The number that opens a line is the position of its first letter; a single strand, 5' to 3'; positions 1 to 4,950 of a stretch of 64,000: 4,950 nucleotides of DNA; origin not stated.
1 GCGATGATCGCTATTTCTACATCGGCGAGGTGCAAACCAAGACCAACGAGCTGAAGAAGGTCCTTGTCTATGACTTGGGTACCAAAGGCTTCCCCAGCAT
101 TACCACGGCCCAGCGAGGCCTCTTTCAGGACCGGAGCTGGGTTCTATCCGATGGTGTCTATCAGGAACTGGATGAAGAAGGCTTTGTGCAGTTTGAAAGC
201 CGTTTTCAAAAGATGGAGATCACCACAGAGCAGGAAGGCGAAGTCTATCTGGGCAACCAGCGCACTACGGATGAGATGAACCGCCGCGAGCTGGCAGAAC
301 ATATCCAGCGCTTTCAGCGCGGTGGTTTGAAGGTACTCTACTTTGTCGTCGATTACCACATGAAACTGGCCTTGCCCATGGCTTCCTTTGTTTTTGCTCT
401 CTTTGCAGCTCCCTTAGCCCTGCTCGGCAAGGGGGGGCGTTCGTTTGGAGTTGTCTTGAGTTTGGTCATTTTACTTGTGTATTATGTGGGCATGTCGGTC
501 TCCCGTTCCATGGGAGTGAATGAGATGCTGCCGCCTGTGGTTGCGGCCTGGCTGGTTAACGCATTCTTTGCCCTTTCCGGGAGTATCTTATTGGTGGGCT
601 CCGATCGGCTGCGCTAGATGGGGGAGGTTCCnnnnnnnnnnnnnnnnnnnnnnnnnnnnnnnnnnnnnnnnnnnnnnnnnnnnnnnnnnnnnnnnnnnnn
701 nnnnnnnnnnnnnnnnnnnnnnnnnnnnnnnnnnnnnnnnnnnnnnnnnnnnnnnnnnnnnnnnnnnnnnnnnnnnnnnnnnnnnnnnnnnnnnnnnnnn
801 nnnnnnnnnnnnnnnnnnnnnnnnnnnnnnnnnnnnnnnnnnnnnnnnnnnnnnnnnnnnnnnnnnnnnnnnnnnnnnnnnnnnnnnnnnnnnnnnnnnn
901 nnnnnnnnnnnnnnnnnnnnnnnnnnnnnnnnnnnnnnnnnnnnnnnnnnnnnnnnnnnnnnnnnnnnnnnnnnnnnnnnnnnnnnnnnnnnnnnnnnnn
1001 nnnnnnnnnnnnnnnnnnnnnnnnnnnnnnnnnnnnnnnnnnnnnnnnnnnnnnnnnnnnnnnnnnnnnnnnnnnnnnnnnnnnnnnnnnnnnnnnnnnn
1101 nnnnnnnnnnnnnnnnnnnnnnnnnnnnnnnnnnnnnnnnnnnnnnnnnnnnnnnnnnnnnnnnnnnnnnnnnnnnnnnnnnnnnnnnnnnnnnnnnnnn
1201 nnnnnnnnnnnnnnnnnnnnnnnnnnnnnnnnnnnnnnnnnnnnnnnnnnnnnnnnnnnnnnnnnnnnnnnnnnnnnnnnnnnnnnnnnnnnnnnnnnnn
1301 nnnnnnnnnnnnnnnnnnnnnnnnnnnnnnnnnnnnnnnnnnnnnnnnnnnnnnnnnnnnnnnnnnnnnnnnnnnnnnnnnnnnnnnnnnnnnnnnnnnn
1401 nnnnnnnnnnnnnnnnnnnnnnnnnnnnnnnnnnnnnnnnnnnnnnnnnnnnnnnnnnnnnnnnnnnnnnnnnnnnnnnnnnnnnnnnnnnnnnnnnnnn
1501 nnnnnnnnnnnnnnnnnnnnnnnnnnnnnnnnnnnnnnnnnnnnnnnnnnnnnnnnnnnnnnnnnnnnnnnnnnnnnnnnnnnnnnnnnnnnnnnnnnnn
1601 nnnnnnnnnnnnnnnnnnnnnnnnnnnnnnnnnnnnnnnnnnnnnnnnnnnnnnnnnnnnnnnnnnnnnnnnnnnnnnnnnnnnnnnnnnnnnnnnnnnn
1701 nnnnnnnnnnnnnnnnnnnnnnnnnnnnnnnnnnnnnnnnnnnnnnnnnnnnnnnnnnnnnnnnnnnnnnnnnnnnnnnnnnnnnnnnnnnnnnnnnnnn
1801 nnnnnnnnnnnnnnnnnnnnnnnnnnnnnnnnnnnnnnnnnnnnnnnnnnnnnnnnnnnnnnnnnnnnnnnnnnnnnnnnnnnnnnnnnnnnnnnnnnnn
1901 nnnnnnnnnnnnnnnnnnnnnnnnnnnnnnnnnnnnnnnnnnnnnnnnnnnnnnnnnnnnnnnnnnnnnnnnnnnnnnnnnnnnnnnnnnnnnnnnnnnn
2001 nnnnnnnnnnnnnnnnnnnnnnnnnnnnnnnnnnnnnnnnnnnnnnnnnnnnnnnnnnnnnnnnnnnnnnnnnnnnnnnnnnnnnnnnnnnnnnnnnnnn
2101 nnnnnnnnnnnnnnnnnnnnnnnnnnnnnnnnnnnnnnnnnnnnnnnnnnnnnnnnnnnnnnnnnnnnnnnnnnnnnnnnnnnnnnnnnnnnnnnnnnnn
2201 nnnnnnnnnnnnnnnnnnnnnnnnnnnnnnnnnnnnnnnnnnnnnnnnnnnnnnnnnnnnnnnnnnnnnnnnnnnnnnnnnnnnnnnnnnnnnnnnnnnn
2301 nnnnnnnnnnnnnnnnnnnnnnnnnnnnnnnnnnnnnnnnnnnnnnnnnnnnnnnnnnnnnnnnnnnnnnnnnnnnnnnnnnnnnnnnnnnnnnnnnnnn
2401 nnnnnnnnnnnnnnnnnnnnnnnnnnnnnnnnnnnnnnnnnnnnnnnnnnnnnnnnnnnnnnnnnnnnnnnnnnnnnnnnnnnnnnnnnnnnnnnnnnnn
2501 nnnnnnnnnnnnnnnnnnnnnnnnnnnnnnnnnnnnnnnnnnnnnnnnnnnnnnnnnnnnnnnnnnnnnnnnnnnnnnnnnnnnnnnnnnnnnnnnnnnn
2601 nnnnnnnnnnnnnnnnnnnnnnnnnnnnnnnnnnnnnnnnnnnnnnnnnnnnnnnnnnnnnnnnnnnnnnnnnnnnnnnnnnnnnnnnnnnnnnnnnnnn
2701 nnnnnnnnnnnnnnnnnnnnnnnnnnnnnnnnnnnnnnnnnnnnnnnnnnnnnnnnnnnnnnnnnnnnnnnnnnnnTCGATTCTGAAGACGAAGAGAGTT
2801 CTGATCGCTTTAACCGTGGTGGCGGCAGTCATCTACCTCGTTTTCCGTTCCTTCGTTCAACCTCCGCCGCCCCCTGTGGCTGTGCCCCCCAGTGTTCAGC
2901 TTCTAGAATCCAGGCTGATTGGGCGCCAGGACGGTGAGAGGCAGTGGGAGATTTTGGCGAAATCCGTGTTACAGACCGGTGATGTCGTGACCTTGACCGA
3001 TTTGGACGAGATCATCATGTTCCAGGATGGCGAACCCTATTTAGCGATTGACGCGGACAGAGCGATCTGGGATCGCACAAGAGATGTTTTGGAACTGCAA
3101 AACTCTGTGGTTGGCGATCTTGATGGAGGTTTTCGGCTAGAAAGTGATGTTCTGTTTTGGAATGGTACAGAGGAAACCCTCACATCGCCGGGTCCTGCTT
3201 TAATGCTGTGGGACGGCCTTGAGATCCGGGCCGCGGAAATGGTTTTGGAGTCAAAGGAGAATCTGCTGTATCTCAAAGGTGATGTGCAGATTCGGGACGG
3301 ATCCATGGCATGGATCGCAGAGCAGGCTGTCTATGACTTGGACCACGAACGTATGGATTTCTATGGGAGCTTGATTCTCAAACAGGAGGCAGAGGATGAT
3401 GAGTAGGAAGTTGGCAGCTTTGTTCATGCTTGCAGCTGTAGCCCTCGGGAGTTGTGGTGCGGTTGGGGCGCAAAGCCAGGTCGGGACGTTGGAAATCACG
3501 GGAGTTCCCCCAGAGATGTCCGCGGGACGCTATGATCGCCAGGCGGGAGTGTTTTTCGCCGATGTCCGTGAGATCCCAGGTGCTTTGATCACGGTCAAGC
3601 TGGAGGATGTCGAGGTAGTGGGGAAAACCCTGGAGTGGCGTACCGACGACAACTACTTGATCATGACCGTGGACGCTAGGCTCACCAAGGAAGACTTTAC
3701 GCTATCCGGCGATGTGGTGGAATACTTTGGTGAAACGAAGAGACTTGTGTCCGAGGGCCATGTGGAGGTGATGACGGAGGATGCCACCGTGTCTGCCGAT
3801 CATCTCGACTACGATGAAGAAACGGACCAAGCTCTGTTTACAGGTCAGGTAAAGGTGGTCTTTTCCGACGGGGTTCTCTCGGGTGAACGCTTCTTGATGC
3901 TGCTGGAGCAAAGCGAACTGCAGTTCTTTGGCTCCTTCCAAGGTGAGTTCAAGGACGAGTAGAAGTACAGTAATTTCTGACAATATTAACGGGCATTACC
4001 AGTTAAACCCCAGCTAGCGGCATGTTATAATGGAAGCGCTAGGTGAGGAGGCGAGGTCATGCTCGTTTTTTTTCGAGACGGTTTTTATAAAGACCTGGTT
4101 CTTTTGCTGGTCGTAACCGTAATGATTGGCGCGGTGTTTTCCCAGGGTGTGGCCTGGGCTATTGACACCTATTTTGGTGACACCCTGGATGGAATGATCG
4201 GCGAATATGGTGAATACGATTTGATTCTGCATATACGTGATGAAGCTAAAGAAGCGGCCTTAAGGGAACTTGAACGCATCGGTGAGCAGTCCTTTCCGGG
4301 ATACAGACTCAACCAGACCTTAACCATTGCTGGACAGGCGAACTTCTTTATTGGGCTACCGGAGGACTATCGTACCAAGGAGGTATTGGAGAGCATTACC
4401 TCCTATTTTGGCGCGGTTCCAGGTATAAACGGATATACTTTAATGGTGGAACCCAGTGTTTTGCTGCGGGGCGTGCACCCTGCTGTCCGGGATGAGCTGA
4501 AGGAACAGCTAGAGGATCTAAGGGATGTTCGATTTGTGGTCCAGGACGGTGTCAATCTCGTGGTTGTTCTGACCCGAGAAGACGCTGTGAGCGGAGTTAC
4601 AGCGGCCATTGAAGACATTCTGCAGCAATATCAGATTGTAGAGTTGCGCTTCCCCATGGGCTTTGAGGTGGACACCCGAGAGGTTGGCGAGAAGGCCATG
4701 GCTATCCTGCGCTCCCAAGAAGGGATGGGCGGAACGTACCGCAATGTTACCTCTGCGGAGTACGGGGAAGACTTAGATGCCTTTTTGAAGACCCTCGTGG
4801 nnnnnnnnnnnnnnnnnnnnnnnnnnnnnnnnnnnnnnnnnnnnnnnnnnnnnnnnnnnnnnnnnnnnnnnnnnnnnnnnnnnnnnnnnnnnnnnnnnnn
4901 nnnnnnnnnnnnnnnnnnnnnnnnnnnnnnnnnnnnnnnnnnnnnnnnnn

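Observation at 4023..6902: Unusual ABC permease with a ~530-aa ectodomain and a C-terminal EAA-like loop, embedded in the LPS-transport cluster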

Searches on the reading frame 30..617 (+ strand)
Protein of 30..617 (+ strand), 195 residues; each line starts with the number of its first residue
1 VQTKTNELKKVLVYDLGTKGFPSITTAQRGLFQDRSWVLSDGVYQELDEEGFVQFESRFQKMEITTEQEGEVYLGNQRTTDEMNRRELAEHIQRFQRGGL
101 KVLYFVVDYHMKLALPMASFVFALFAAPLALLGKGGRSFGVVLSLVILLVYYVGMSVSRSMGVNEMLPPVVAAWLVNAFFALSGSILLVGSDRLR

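Call 3: search_protein_families(library=pfam, proteins=[window:30-617:+], max_evalue=0.01)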
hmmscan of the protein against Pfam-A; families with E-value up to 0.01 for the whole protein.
window:30-617:+ (195 aa): 1 family
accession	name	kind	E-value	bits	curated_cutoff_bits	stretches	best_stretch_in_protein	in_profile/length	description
PF03739.19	LptF_LptG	-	3.3e-40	138.6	27.9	1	3-188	161-351/353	Lipopolysaccharide export system permease LptF/LptG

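Call 4: search_protein_families(library=ncbifam, proteins=[window:30-617:+], max_evalue=0.01)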
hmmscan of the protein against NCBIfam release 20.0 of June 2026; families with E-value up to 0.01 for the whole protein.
window:30-617:+ (195 aa): 2 families
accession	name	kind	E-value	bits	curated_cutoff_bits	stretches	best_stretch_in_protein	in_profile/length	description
TIGR04408.1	LptG_lptG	equivalog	2.5e-23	82.3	240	1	4-188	164-348/351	LPS export ABC transporter permease LptG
TIGR04407.1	LptF_YjgP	equivalog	7.8e-22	77.4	230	1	3-188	165-345/347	LPS export ABC transporter permease LptF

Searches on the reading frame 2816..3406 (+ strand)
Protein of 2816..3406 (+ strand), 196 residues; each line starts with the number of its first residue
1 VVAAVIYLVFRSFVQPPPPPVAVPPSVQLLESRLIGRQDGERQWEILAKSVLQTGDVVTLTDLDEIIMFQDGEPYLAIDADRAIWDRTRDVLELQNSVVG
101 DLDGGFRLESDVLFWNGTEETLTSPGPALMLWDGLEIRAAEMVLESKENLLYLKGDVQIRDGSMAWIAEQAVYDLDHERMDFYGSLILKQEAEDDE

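Call 3: search_protein_families(library=pfam, proteins=[window:2816-3406:+], max_evalue=0.01)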
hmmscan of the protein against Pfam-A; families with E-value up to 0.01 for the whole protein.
window:2816-3406:+ (196 aa): 1 family
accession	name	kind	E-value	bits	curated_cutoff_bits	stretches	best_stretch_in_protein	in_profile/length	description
PF06835.18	LptC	-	4.7e-06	26.8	21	1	38-159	46-172/175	Lipopolysaccharide-assembly, LptC-related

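Call 4: search_protein_families(library=ncbifam, proteins=[window:2816-3406:+], max_evalue=0.01)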
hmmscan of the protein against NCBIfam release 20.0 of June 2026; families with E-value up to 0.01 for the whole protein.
window:2816-3406:+ (196 aa): 1 family
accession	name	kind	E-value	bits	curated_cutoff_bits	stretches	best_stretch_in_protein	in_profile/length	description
TIGR04409.1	LptC_YrbK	equivalog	1.2e-09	37.9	38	1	38-159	51-178/180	LPS export ABC transporter periplasmic protein LptC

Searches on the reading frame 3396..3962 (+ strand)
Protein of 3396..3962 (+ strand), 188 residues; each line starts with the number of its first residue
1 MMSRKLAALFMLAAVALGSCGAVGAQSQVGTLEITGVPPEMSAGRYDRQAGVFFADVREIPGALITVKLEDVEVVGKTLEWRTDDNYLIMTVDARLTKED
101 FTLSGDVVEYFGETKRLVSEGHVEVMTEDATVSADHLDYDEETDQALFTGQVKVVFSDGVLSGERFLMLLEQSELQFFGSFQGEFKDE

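Call 3: search_protein_families(library=pfam, proteins=[window:3396-3962:+], max_evalue=0.01)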
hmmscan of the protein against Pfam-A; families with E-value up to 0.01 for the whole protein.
window:3396-3962:+ (188 aa): 2 families
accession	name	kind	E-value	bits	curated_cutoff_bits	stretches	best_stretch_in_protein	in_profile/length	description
PF03968.19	LptD_N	-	3.1e-07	31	20.4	0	132-156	2-26/113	LptA/(LptD N-terminal domain) LPS transport protein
PF13100.11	OstA_2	-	0.0072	16.4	21.2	0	101-161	66-126/158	OstA-like protein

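Call 4: search_protein_families(library=ncbifam, proteins=[window:3396-3962:+], max_evalue=0.01)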
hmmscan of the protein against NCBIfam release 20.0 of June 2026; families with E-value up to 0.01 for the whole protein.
window:3396-3962:+ (188 aa): 2 families
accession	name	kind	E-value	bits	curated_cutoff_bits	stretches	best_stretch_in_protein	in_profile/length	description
TIGR03002.1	outer_YhbN_LptA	equivalog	1.8e-07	31.2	71.7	1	72-122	78-128/142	lipopolysaccharide transport periplasmic protein LptA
TIGR04409.1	LptC_YrbK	equivalog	0.0003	20.3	38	1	100-155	124-179/180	LPS export ABC transporter periplasmic protein LptC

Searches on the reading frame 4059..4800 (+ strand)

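Call 15: search_protein_families(library=pfam, proteins=[window:4059-4800:+], max_evalue=10)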
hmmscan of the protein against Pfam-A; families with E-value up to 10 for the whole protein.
window:4059-4800:+ (247 aa): 1 family
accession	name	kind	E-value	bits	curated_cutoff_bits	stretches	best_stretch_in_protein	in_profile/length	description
PF06389.16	Filo_VP24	-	0.24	11.2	25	1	178-219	176-217/262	Filovirus membrane-associated protein VP24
